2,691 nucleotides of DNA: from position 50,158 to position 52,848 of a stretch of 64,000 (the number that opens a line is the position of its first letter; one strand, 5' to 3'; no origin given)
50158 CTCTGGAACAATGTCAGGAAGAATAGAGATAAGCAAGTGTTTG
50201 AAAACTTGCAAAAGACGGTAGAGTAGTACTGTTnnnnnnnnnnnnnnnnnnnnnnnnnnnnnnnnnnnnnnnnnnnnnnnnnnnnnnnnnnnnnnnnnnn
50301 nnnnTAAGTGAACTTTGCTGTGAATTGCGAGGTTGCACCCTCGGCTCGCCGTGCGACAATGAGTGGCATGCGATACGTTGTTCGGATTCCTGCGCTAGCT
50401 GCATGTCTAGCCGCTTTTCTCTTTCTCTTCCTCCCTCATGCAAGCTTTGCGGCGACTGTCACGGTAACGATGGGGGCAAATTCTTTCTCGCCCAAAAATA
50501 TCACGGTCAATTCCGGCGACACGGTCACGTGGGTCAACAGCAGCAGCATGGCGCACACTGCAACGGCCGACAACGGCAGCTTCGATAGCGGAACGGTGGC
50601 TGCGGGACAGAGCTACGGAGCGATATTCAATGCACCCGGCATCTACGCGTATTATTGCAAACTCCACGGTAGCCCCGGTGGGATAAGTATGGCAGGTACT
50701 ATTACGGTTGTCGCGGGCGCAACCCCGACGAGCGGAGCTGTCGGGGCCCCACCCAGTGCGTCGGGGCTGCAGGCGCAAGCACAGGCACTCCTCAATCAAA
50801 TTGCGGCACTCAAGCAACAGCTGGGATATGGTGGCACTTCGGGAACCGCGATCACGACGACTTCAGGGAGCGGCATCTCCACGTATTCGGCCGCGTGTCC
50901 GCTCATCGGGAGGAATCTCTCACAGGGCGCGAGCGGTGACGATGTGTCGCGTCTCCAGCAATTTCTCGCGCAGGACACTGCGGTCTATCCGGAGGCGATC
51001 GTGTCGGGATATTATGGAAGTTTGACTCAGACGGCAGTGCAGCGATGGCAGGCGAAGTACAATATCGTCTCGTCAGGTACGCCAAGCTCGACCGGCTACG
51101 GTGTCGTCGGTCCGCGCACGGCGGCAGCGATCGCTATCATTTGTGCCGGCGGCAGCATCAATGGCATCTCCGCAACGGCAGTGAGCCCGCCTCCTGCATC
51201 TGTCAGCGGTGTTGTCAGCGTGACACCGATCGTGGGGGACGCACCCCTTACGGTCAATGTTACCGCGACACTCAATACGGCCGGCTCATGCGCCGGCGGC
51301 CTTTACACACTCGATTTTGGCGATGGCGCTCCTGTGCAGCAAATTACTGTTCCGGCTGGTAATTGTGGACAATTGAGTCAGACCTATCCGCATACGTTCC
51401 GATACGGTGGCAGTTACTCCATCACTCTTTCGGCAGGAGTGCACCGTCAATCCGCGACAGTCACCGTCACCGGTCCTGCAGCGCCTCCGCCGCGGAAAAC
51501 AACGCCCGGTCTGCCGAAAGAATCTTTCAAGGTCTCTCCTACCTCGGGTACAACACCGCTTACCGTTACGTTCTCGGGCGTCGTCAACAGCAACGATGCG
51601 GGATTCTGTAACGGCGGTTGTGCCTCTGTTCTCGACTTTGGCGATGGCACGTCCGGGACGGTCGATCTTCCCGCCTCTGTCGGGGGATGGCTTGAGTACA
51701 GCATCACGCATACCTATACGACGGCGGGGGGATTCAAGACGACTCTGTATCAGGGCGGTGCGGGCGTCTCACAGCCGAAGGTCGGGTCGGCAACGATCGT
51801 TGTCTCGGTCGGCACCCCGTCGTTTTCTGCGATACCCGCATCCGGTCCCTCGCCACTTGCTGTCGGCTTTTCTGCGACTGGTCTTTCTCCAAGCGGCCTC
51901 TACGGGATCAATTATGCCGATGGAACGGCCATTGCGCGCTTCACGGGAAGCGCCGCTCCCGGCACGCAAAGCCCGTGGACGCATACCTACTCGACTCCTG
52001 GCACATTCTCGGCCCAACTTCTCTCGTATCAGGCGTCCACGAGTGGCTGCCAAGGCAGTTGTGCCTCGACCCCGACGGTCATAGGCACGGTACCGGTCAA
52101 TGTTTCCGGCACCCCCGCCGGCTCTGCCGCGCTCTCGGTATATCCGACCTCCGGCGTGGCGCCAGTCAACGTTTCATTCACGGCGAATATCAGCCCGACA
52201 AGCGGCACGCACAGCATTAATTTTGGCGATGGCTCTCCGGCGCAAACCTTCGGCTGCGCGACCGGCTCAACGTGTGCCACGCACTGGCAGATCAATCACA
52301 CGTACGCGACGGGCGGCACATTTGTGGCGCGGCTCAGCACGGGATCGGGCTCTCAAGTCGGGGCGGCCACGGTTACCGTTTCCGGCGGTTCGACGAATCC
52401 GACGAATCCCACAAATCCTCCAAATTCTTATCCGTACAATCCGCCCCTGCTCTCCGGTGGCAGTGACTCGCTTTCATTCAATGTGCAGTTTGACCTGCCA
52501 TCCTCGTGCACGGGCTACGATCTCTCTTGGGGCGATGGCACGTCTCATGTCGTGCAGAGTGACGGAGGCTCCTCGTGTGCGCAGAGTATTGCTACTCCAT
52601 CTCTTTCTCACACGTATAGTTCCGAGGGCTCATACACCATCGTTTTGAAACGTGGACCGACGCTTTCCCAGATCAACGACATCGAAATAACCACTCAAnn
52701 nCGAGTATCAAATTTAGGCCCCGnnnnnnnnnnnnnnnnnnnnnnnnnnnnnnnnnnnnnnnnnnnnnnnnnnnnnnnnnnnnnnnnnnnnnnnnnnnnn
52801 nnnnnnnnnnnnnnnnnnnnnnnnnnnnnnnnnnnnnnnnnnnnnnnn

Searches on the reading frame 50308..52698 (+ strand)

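Call 73: search_protein_families(library=pfam, proteins=[window:50308-52698:+], max_evalue=0.00001)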
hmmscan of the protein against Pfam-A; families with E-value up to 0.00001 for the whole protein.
window:50308-52698:+ (797 aa): 4 families
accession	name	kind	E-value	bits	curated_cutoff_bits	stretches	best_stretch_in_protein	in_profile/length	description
PF00801.26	PKD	-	7.3e-15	55.2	23.5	0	408-480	5-63/80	PKD domain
PF18911.6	PKD_4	-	2.8e-14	53.4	27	0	621-690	23-80/85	PKD domain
PF00127.26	Copper-bind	-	2.5e-09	37.9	21.2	1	51-134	5-98/99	Copper binding proteins, plastocyanin/azurin family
PF13473.12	Cupredoxin_1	-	5.1e-07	30.1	27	1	31-124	3-99/104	Cupredoxin-like domain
